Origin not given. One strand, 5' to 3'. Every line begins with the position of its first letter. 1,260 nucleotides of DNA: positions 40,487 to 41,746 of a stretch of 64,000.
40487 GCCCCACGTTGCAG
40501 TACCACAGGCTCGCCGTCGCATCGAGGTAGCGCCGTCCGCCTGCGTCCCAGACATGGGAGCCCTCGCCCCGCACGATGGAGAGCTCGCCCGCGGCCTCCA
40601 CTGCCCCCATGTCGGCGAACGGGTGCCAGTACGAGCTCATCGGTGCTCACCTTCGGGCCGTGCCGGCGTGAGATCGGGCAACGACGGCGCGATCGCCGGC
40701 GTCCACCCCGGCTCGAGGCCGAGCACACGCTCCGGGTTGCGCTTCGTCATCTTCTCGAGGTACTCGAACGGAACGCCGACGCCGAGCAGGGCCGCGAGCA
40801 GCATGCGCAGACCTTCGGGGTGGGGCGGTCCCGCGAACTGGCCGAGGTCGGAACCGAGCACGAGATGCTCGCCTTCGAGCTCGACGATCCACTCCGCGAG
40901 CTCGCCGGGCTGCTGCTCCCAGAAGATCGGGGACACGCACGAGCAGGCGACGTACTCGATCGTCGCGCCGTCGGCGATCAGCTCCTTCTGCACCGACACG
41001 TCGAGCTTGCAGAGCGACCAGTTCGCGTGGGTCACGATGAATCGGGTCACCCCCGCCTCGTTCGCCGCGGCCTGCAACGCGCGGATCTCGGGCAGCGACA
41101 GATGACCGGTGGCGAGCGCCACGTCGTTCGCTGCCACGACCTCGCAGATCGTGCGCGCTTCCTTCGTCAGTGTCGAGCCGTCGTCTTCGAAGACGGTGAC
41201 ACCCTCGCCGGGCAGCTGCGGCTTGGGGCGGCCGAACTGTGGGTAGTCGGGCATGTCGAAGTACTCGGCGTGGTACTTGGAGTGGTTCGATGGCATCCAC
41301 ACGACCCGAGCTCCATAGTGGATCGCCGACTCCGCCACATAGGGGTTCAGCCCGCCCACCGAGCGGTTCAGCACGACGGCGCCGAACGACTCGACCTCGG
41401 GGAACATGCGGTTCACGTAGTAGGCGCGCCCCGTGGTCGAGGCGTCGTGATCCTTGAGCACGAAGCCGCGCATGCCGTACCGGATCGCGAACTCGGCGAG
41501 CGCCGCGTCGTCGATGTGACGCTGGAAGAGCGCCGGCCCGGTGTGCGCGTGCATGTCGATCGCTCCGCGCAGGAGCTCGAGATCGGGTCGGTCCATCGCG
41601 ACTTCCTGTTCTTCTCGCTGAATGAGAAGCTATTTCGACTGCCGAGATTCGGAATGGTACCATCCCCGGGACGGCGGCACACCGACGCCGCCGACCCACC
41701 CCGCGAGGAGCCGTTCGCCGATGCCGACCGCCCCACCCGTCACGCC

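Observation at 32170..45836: IclR-associated divergent cluster combining a CoxLMS Mo-hydroxylase, a P450, two class-III aminotransferases, an amidohydrolase-fold protein and VOC proteins: an orphan catabolic pathway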

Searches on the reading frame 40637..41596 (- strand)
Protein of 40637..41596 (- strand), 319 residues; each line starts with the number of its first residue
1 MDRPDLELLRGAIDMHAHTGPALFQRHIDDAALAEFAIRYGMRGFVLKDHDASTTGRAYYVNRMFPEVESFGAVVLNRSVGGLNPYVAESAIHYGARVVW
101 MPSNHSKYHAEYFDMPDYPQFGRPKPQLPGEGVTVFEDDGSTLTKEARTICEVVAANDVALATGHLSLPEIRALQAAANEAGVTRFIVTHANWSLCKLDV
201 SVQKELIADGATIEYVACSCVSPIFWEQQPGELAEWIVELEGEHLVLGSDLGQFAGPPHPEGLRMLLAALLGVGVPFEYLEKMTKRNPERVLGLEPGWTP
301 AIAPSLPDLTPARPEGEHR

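Call 4: search_protein_families(library=pfam, proteins=[window:40637-41596:-])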
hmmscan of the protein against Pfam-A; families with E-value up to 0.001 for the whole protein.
window:40637-41596:- (319 aa): 1 family
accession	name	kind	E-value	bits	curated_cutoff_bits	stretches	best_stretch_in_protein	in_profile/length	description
PF19799.5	DUF6282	-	3e-61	207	26.8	1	11-214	1-196/196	Family of unknown function (DUF6282)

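Call 6: search_protein_families(library=ncbifam, proteins=[window:40637-41596:-], max_evalue=0.00001)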
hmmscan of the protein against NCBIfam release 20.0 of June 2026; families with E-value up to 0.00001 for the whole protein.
window:40637-41596:- (319 aa): 0 families

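Call 9: find_homologous_proteins(query=window:40637-41596:-)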
Query window:40637-41596:- (319 aa): 1330 proteins with E <= 0.001 among 8000 candidates; the best 120 are listed.
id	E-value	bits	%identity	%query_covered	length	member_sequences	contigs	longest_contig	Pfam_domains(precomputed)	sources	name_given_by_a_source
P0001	6.3e-213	724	98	100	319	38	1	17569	PF19799.6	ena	-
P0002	2.4e-200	682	92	100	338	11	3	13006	PF19799.6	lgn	-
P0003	8.8e-189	644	90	97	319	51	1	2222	PF19799.6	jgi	jgi:hypothetical protein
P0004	2.2e-187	640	86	99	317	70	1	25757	PF19799.6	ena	-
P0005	2.7e-183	626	88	97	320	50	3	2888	PF19799.6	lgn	-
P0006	5.2e-183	625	85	99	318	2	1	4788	PF19799.6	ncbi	-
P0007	5.7e-180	615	87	92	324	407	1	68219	PF19799.6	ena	-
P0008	7.0e-180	615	84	98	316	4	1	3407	PF19799.6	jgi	jgi:hypothetical protein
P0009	2.0e-177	607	87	94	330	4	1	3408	PF19799.6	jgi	jgi:Family of unknown function (DUF6282)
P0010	2.1e-177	607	86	94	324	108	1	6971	PF19799.6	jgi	jgi:hypothetical protein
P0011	2.2e-177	607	87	95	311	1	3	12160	PF19799.6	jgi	jgi:hypothetical protein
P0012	3.2e-177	606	86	94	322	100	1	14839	PF19799.6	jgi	jgi:Family of unknown function (DUF6282)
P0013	3.4e-177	606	84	98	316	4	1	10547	PF19799.6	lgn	-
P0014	3.4e-177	606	86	97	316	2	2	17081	PF19799.6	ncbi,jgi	jgi:hypothetical protein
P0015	6.2e-177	605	85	97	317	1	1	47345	PF19799.6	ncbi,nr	ncbi:MAG: hypothetical protein HY240_05935 [Actinobacteria bacterium]|nr:hypothetical protein [Actin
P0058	4.7e-168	576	81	98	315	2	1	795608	PF19799.6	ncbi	-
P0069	5.6e-167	573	83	94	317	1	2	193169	PF19799.6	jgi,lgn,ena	-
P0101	1.6e-164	565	82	94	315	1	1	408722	PF19799.6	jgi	jgi:hypothetical protein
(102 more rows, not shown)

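Call 10: find_encoding_contigs(protein=P0001, flank=10000, max_places=2)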
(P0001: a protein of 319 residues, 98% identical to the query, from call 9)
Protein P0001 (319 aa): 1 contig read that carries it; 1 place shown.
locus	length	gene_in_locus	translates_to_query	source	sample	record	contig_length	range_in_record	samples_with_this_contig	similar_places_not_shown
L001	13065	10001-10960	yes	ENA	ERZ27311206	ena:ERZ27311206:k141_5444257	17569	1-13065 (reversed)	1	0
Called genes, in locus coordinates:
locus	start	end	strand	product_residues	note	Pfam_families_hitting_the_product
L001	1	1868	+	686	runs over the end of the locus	PF22745:Nlig-Ia, PF01653:DNA_ligase_aden, PF03120:OB_DNA_ligase, PF03119:DNA_ligase_ZBD, PF14520:HHH_5 (faint), PF12826:HHH_2, PF00533:BRCT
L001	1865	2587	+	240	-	PF14219:DUF4328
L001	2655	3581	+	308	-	PF00763:THF_DHG_CYH, PF02882:THF_DHG_CYH_C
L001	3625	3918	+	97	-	PF02686:GatC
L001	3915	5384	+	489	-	PF01425:Amidase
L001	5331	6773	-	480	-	PF00892:EamA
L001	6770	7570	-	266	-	PF23441:SDR, PF00106:adh_short, PF01370:Epimerase (faint), PF08659:KR, PF13561:adh_short_C2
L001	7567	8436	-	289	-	PF09339:HTH_IclR, PF01614:IclR_C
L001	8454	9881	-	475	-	PF00171:Aldedh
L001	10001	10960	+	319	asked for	PF19799:DUF6282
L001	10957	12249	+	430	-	PF00202:Aminotran_3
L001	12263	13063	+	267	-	?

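Call 11: find_encoding_contigs(protein=P0058, flank=10000, max_places=2)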
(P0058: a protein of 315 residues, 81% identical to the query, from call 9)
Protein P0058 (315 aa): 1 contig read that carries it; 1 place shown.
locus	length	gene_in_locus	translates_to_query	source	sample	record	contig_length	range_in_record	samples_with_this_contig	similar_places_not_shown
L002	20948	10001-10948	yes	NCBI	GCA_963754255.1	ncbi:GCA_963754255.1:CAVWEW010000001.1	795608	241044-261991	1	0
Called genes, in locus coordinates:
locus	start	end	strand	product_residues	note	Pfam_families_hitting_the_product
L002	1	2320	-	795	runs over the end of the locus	PF01315:Ald_Xan_dh_C, PF02738:MoCoBD_1, PF20256:MoCoBD_2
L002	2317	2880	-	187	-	PF00111:Fer2, PF13085:Fer2_3 (weak), PF01799:Fer2_2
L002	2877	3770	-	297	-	PF00941:FAD_binding_5, PF03450:CO_deh_flav_C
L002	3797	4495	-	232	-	PF01177:Asp_Glu_race (faint), PF17645:Amdase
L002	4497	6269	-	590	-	PF01144:CoA_trans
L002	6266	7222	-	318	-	PF00296:Bac_luciferase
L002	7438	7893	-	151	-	PF00106:adh_short, PF13561:adh_short_C2, PF23441:SDR (weak)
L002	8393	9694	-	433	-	PF00202:Aminotran_3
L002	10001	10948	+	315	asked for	PF19799:DUF6282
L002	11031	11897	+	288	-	PF00941:FAD_binding_5, PF03450:CO_deh_flav_C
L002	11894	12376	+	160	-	PF00111:Fer2 (weak), PF13085:Fer2_3 (weak), PF01799:Fer2_2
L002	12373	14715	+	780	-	PF01315:Ald_Xan_dh_C, PF02738:MoCoBD_1, PF20256:MoCoBD_2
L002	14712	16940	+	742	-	PF00724:Oxidored_FMN, PF07992:Pyr_redox_2 (faint), PF00070:Pyr_redox (faint), PF12831:FAD_oxidored (weak), PF13450:NAD_binding_8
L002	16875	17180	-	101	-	PF00581:Rhodanese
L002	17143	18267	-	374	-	PF00753:Lactamase_B, PF00581:Rhodanese (faint)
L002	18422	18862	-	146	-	PF00106:adh_short, PF08659:KR (weak), PF13561:adh_short_C2, PF23441:SDR (weak)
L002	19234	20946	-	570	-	PF07167:PhaC_N, PF00561:Abhydrolase_1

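Call 12: find_encoding_contigs(protein=P0007, flank=10000, max_places=2)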
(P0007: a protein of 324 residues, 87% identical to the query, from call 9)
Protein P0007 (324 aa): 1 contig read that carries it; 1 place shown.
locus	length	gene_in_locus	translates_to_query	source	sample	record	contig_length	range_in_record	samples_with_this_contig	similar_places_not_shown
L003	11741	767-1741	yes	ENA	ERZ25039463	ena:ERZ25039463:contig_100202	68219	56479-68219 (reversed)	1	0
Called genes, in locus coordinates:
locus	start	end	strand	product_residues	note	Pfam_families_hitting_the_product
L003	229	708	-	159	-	PF09339:HTH_IclR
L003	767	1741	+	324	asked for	PF19799:DUF6282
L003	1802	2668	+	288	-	PF00941:FAD_binding_5, PF03450:CO_deh_flav_C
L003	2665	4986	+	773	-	PF00111:Fer2 (weak), PF13085:Fer2_3 (weak), PF01799:Fer2_2, PF01315:Ald_Xan_dh_C, PF02738:MoCoBD_1, PF20256:MoCoBD_2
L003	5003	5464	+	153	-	PF20256:MoCoBD_2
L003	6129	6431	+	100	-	PF00732:GMC_oxred_N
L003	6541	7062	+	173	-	PF05199:GMC_oxred_C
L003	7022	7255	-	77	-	PF00582:Usp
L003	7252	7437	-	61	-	PF00582:Usp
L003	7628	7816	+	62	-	PF01361:Tautomerase (weak)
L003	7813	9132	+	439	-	PF00202:Aminotran_3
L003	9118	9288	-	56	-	-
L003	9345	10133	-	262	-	PF03372:Exo_endo_phos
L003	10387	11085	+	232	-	PF00202:Aminotran_3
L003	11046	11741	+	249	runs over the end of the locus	PF00202:Aminotran_3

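Call 14: find_encoding_contigs(protein=P0101, flank=10000, max_places=2)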
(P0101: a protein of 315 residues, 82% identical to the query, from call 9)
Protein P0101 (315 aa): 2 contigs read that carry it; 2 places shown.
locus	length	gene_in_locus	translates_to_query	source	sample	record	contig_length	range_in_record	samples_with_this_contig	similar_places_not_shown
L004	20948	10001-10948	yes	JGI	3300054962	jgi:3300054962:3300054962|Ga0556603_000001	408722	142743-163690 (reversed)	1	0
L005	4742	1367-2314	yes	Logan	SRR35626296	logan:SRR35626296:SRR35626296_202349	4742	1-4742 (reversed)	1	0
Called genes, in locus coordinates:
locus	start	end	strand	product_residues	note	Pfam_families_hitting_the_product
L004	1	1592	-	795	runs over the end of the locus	PF01315:Ald_Xan_dh_C, PF02738:MoCoBD_1, PF20256:MoCoBD_2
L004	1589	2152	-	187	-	PF00111:Fer2, PF13085:Fer2_3 (weak), PF01799:Fer2_2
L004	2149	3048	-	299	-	PF00941:FAD_binding_5, PF03450:CO_deh_flav_C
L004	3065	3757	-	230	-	PF01177:Asp_Glu_race (faint), PF17645:Amdase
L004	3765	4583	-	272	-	PF01144:CoA_trans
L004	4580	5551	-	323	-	PF01144:CoA_trans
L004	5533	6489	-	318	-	PF00296:Bac_luciferase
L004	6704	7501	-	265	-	PF23441:SDR, PF00106:adh_short, PF08659:KR, PF13561:adh_short_C2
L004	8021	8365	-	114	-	-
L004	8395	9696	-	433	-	PF00202:Aminotran_3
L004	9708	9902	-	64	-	PF01361:Tautomerase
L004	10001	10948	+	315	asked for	PF19799:DUF6282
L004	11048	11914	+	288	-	PF00941:FAD_binding_5, PF03450:CO_deh_flav_C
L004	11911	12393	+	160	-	PF00111:Fer2 (weak), PF13085:Fer2_3 (weak), PF01799:Fer2_2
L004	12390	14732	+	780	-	PF01315:Ald_Xan_dh_C, PF02738:MoCoBD_1, PF20256:MoCoBD_2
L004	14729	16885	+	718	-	PF00724:Oxidored_FMN, PF00070:Pyr_redox (faint), PF03486:HI0933_like (faint), PF07992:Pyr_redox_2 (faint), PF12831:FAD_oxidored, PF13450:NAD_binding_8 (weak)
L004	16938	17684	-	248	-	PF00106:adh_short, PF08659:KR, PF23441:SDR (weak), PF13561:adh_short_C2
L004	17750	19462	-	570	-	PF07167:PhaC_N, PF00561:Abhydrolase_1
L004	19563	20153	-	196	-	PF13560:HTH_31, PF01381:HTH_3, PF12844:HTH_19 (weak)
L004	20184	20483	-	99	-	-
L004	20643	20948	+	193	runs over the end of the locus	-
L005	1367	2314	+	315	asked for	PF19799:DUF6282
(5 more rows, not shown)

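Call 15: find_encoding_contigs(protein=P0069, flank=10000, max_places=2)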
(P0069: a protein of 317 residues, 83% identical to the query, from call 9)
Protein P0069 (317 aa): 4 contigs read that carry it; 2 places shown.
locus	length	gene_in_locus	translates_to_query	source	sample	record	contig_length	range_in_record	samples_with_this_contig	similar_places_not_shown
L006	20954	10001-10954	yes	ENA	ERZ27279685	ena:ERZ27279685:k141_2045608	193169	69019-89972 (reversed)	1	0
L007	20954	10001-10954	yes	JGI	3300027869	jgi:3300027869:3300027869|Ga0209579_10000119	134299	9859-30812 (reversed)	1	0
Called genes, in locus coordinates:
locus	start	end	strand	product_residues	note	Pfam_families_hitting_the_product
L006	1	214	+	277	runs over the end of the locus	PF02900:LigB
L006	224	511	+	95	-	PF07746:LigA (weak)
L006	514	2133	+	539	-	PF07969:Amidohydro_3, PF01979:Amidohydro_1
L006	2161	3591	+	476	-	PF01979:Amidohydro_1, PF07969:Amidohydro_3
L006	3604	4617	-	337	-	PF00491:Arginase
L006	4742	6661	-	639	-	PF00496:SBP_bac_5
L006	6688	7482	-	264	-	PF00106:adh_short, PF23441:SDR, PF08659:KR, PF13561:adh_short_C2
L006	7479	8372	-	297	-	PF09339:HTH_IclR, PF01614:IclR_C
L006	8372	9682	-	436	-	PF00202:Aminotran_3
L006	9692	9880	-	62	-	PF01361:Tautomerase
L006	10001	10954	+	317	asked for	PF19799:DUF6282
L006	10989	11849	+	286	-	PF00941:FAD_binding_5, PF03450:CO_deh_flav_C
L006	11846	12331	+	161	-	PF00111:Fer2 (weak), PF13085:Fer2_3 (weak), PF01799:Fer2_2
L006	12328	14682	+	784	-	PF01315:Ald_Xan_dh_C, PF02738:MoCoBD_1, PF20256:MoCoBD_2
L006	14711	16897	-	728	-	PF00724:Oxidored_FMN, PF07992:Pyr_redox_2 (weak), PF13450:NAD_binding_8 (weak)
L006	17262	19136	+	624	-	PF00004:AAA, PF01434:Peptidase_M41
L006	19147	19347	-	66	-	-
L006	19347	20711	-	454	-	PF13231:PMT_2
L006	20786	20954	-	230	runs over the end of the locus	PF05401:NodS (weak), PF08241:Methyltransf_11, PF08242:Methyltransf_12, PF13649:Methyltransf_25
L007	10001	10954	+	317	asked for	PF19799:DUF6282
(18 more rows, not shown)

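Call 16: find_related_loci(query=window:40637-41596:-, collection=genome_contigs, flank=10000)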
Query window:40637-41596:- (319 aa) in genome_contigs; peptide patterns used: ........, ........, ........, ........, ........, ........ (x = any residue, [..] = any of these).
203 stretches matched a pattern; 141 encode a relative of the query (tblastn E <= 1e-3); the best 80 are kept; 80 distinct loci.
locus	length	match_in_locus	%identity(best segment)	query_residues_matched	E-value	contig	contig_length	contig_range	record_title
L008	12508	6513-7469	97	1-319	0e+0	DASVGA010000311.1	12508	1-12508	MAG TPA_asm: Actinomycetota bacterium isolate SMAG_U2103 k141_669069, whole genome shotgun sequence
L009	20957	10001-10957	94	1-319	0e+0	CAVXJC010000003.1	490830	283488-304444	MAG: uncultured Actinomycetes bacterium isolate MFD05567.bin.1.54 genome assembly, contig: contig_13329, whole genome sh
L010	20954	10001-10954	92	1-318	0e+0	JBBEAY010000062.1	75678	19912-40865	MAG: Actinomycetota bacterium isolate LejiaF_68_95 Lejia_F_554_length_75678_cov_57, whole genome shotgun sequence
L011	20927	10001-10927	90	1-309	0e+0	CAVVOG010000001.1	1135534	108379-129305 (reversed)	MAG: uncultured Actinomycetes bacterium isolate MFD09779.bin.1.329 genome assembly, contig: contig_1082, whole genome sh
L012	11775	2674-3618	87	1-315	0e+0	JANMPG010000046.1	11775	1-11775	MAG: Actinomycetes bacterium isolate OTE_51_metabat_502 OTE_51_k141_3265742, whole genome shotgun sequence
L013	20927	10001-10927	90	1-309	0e+0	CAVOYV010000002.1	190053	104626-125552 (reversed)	MAG: uncultured Actinomycetes bacterium isolate MFD09779.bin.2.169 genome assembly, contig: contig_27233, whole genome s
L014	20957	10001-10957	86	1-319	0e+0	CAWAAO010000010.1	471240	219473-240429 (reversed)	MAG: uncultured Actinomycetes bacterium isolate MFD00392.bin.2.319 genome assembly, contig: contig_4888, whole genome sh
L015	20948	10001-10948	87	1-316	0e+0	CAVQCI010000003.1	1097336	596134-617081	MAG: uncultured Actinomycetes bacterium isolate MFD02199.bin.2.161 genome assembly, contig: contig_21058, whole genome s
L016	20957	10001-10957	86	1-319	0e+0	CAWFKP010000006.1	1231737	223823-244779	MAG: uncultured Actinomycetes bacterium isolate MFD00392.bin.2.405 genome assembly, contig: contig_7893, whole genome sh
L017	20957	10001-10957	86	1-319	0e+0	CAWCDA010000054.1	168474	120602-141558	MAG: uncultured Actinomycetes bacterium isolate MFD08700.bin.2.91 genome assembly, contig: contig_50643, whole genome sh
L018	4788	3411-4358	85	1-316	0e+0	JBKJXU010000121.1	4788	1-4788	MAG: Actinomycetota bacterium isolate swi_bin.184 k127_8630135, whole genome shotgun sequence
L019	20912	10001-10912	86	1-304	0e+0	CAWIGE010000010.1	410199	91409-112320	MAG: uncultured Actinomycetes bacterium isolate MFD09603.bin.2.193 genome assembly, contig: contig_35975, whole genome s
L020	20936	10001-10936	85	1-312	0e+0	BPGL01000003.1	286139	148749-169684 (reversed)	MAG: Actinomycetota bacterium KatS3mg013 DNA, contig_17254, whole genome shotgun sequence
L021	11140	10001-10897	88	1-299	1e-180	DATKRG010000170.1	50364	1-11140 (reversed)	MAG TPA_asm: Streptosporangiaceae bacterium isolate SMAG_U14022 k141_1501497, whole genome shotgun sequence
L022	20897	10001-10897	87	1-299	7e-180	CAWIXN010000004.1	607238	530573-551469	MAG: uncultured Actinomycetota bacterium isolate MFD05580.bin.2.62 genome assembly, contig: contig_2128, whole genome sh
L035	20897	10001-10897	86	1-299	6e-173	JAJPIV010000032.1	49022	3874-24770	MAG: Actinomycetota bacterium isolate Centralia_MAG_38 k107_3071628, whole genome shotgun sequence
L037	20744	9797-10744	90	1-316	0e+0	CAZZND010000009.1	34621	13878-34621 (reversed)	MAG TPA_asm: uncultured Actinomycetes bacterium isolate SRP119689_co1_113 genome assembly, contig: NODE_1523_length_3462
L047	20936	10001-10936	77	1-310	3e-167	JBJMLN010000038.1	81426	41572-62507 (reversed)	MAG: Actinomycetota bacterium isolate H1_18_all_fractions_maxb_99_69_12 k255_2698756, whole genome shotgun sequence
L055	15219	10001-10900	73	1-301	2e-148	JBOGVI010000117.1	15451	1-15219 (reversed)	MAG: Actinomycetota bacterium isolate M3-S_metabat2.bin.172 k127_268291, whole genome shotgun sequence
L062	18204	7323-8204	68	3-295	2e-133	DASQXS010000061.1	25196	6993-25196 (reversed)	MAG TPA_asm: Gaiellales bacterium isolate SMAG_U11045 k141_493924, whole genome shotgun sequence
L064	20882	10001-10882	69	3-295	7e-133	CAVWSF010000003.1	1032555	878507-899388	MAG: uncultured Actinomycetes bacterium isolate MFD04944.bin.1.18 genome assembly, contig: contig_26826, whole genome sh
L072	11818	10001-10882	64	1-295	1e-125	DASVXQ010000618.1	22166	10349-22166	MAG TPA_asm: Actinomycetes bacterium isolate SMAG_U2579 k141_898951, whole genome shotgun sequence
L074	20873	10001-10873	60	3-294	9e-121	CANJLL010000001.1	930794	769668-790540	MAG: Chloroflexi bacterium isolate RH-23may17-645 genome assembly, contig: RH-23may17-C3, whole genome shotgun sequence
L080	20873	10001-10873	58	3-294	1e-110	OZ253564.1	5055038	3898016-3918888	MAG: Candidatus Spongiisociaceae bacterium isolate 3199cb9c-bc02-48ac-8040-05c45f89f65c genome assembly, chromosome: 1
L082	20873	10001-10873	58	3-294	1e-110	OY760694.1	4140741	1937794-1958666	MAG: Acidimicrobiia bacterium isolate 9e233251-ef21-4ac4-b557-2094fc44eb4a genome assembly, chromosome: 1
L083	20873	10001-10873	58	3-294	3e-110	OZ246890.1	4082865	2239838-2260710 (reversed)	MAG: Acidimicrobiia bacterium isolate cb841b48-16cd-465e-8cff-7e5597cbbcdd genome assembly, chromosome: 1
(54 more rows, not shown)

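Call 17: search_solved_structures(query=window:40637-41596:-, max_evalue=1, show_alignments=2)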
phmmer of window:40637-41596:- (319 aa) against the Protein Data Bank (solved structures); distinct sequences matched with E-value up to 1: 3.
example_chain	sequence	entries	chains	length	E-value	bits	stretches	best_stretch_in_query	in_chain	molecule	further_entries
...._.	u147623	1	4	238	0.55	12.3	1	2-51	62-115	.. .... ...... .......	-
2r79_A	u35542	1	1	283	0.79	11.8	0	223-268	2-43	Periplasmic binding protein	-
3hr0_A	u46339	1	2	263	0.95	11.5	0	220-313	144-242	CoG4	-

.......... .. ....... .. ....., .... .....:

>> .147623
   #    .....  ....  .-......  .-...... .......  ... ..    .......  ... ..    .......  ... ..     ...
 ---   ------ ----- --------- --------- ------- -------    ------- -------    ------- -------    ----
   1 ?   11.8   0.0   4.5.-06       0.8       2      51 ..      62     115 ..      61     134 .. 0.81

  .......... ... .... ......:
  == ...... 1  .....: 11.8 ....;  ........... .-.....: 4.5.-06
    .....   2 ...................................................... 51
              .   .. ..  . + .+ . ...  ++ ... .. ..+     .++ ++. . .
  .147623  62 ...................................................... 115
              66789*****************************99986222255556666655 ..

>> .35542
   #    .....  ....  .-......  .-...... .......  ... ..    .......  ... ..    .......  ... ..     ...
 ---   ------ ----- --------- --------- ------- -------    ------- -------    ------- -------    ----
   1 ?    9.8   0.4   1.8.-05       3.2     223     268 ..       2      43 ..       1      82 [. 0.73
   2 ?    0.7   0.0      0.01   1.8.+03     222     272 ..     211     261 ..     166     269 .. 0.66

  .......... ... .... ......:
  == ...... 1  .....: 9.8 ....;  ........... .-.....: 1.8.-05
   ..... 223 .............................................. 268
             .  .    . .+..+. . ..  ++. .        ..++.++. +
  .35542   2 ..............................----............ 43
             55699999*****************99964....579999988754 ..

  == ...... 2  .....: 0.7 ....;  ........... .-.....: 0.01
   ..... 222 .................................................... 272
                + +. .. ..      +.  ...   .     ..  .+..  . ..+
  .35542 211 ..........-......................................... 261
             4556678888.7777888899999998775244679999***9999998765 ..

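Call 22: search_solved_structures(query=L001:10957-12249:+, max_evalue=1e-30)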
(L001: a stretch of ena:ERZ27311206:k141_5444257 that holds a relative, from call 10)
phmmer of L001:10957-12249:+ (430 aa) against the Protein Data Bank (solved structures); distinct sequences matched with E-value up to 1e-30: 130 (the best 60 are shown).
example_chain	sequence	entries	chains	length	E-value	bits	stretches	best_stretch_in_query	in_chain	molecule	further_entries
6gwi_A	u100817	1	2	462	3.4e-91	309.7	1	4-422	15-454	Putrescine aminotransferase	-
6fyq_A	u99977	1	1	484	4.1e-89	302.9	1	4-408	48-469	amine transaminase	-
7qx0_A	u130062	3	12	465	3.1e-88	300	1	4-417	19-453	Aminotransferase TR2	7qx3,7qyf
7qyg_A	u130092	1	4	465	7e-88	298.8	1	4-417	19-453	Aminotransferase TR2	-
6hx9_B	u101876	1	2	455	1.9e-85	290.8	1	5-412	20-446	Aspartate aminotransferase family protein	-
9j4z_A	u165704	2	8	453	3.7e-85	289.8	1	5-412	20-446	Polyamine:pyruvate transaminase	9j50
5ti8_A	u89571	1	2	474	5.1e-84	286.1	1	5-412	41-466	Aminotransferase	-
4a6r_A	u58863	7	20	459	1.5e-83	284.6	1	4-414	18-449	OMEGA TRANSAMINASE | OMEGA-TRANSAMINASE | AMINOTRANSFERASE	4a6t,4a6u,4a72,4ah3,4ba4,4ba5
6s4g_A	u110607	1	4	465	1.5e-83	284.5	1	4-414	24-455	Probable aminotransferase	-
7q9x_AAA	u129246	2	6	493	2e-83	284.1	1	4-414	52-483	Probable aminotransferase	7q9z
3hmu_A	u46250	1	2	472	8.6e-83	282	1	4-415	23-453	Aminotransferase, class III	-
6snu_A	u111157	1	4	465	7.2e-82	279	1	4-414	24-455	Aspartate aminotransferase family protein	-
7ypm_A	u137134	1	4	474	9.3e-82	278.6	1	10-423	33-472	Aspartate aminotransferase family protein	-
5lh9_A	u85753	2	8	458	1.1e-81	278.4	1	3-410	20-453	OMEGA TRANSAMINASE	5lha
6io1_A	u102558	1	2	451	3.3e-81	276.8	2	177-414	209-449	Aminotransferase, class III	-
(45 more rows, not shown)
